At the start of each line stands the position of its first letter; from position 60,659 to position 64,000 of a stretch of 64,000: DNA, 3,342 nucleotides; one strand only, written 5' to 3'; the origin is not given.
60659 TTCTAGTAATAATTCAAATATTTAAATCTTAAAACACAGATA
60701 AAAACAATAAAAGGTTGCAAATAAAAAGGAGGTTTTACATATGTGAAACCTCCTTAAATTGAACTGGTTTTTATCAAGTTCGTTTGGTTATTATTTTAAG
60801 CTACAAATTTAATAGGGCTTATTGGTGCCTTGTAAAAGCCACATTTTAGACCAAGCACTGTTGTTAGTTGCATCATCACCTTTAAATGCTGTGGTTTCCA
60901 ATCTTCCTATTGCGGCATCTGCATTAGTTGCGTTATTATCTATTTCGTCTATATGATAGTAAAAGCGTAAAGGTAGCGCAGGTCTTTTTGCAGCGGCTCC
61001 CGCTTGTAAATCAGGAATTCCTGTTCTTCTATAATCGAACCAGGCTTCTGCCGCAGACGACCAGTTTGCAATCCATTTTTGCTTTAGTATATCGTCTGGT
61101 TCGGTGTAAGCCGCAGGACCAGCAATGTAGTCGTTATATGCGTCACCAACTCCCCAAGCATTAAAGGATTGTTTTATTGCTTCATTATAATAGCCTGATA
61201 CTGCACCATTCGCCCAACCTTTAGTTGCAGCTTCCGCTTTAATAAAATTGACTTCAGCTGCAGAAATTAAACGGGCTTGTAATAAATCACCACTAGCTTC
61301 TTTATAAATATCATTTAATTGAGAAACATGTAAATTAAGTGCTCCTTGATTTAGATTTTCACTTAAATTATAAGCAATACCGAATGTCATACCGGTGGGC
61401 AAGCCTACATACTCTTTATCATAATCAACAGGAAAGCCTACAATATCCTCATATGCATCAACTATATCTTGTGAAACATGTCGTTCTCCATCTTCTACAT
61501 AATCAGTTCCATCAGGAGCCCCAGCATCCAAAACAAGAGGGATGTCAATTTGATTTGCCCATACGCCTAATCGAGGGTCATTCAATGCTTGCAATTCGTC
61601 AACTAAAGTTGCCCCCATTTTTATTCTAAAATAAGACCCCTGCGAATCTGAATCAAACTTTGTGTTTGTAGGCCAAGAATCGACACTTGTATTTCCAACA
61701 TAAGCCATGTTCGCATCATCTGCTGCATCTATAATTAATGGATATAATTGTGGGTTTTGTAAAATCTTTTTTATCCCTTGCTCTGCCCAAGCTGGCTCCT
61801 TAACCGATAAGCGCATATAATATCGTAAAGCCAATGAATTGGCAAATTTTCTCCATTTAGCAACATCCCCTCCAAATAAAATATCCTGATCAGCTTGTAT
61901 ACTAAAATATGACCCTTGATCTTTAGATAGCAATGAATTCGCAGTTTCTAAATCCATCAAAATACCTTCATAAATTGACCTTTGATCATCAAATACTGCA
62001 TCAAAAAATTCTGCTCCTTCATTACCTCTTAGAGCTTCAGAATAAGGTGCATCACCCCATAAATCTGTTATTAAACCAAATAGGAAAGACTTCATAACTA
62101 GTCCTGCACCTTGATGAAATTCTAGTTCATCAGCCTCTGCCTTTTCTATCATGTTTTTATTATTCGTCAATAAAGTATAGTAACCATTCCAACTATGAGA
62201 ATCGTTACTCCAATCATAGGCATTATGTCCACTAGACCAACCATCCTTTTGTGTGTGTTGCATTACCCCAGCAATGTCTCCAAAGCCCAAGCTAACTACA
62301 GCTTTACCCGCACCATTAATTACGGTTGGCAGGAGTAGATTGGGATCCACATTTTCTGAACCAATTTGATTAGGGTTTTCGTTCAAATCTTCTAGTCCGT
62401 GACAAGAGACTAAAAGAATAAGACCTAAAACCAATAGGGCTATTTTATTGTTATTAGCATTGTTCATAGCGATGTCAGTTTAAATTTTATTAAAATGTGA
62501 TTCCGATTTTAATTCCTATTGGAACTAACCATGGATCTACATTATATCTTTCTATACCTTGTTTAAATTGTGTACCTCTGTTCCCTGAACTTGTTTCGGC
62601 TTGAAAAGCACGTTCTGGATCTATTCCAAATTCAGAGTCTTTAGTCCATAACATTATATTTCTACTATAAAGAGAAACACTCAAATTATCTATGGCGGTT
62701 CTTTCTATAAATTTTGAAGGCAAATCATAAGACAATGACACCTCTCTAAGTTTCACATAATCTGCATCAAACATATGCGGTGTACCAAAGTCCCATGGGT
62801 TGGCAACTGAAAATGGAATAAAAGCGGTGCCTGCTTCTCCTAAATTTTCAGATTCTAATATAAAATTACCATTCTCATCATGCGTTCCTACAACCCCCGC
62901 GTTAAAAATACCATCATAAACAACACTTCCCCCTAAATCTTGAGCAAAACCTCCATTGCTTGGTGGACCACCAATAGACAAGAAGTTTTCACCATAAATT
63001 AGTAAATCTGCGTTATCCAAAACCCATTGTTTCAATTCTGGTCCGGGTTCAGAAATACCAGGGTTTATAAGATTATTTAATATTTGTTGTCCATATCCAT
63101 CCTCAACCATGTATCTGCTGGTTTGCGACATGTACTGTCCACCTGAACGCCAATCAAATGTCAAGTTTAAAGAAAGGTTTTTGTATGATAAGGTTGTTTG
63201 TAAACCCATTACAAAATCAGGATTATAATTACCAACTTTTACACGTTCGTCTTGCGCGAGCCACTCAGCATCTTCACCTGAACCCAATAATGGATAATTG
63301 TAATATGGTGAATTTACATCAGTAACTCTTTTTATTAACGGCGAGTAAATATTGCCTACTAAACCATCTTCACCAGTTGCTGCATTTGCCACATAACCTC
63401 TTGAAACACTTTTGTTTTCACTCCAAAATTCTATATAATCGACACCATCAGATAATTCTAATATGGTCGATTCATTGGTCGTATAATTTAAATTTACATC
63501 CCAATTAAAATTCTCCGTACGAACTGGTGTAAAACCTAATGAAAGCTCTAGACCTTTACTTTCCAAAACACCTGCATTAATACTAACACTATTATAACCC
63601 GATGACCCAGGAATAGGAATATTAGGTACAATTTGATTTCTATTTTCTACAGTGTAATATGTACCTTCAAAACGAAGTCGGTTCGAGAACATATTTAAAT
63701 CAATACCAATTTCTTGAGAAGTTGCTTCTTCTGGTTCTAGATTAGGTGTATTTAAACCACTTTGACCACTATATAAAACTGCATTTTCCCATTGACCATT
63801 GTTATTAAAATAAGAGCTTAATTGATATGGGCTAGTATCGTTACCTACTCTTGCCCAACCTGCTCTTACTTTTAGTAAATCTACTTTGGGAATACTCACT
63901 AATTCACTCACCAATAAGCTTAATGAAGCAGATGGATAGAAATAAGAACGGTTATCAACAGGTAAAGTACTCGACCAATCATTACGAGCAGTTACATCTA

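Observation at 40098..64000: Large atypical SusCD locus pointing to a phosphorylated glycan or keto-deoxy sugar-acid substrate, dominated by unknown proteins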

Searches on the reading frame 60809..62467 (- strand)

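Call 3: search_protein_families(library=pfam, proteins=[window:60809-62467:-], max_evalue=0.01)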
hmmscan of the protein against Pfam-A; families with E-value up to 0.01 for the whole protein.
window:60809-62467:- (552 aa): 3 families
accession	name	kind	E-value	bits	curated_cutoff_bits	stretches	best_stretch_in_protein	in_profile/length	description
PF12771.13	SusD-like_2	-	1.4e-73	248.6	27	1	67-504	34-414/415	Starch-binding associating with outer membrane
PF12741.13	SusD-like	-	4e-48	165.1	27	3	77-306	63-280/495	Susd and RagB outer membrane lipoprotein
PF14322.12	SusD-like_3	-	2.6e-06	28.3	27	1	62-184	44-169/191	Starch-binding associating with outer membrane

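Call 5: search_protein_families(library=ncbifam, proteins=[window:60809-62467:-], max_evalue=0.001)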
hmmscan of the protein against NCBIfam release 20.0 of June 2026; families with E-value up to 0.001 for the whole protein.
window:60809-62467:- (552 aa): 0 families

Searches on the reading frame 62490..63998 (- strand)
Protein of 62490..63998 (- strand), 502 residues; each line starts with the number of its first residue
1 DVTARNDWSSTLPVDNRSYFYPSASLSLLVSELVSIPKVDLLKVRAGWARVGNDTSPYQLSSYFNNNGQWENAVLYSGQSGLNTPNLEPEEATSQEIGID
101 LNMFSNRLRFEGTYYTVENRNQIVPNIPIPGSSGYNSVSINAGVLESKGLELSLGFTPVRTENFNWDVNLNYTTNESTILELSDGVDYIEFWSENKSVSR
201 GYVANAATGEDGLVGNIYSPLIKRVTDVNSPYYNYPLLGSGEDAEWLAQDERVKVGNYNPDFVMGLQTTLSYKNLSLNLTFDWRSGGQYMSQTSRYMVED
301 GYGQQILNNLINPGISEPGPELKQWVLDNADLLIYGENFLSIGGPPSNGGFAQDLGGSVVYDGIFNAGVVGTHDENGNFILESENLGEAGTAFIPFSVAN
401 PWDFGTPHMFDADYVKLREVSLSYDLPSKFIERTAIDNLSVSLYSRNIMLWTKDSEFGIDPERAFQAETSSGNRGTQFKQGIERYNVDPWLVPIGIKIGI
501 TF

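Call 3: search_protein_families(library=pfam, proteins=[window:62490-63998:-], max_evalue=0.01)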
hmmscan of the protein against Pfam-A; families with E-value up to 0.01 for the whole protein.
window:62490-63998:- (502 aa): 2 families
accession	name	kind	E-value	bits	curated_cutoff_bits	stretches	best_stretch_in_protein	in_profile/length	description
PF00593.30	TonB_dep_Rec_b-barrel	-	1.5e-13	51.9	27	1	4-296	191-399/436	TonB dependent receptor-like, beta-barrel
PF14905.12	OMP_b-brl_3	-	0.0016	18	27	1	85-178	211-300/408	Outer membrane protein beta-barrel family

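Call 5: search_protein_families(library=ncbifam, proteins=[window:62490-63998:-], max_evalue=0.001)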
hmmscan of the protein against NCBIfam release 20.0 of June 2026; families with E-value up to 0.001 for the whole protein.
window:62490-63998:- (502 aa): 3 families
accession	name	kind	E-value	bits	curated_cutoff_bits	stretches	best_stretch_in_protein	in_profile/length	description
TIGR04056.1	OMP_RagA_SusC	subfamily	2.8e-66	224.6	368.25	2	1-312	555-875/981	SusC/RagA family TonB-linked outer membrane protein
TIGR01786.1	TonB-hemlactrns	subfamily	4.7e-05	21.9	323.75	1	79-173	481-585/719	TonB-dependent hemoglobin/transferrin/lactoferrin family receptor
TIGR01785.1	TonB-hemin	subfamily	8.9e-05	21.1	316.85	1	84-177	463-563/677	TonB-dependent heme/hemoglobin receptor family protein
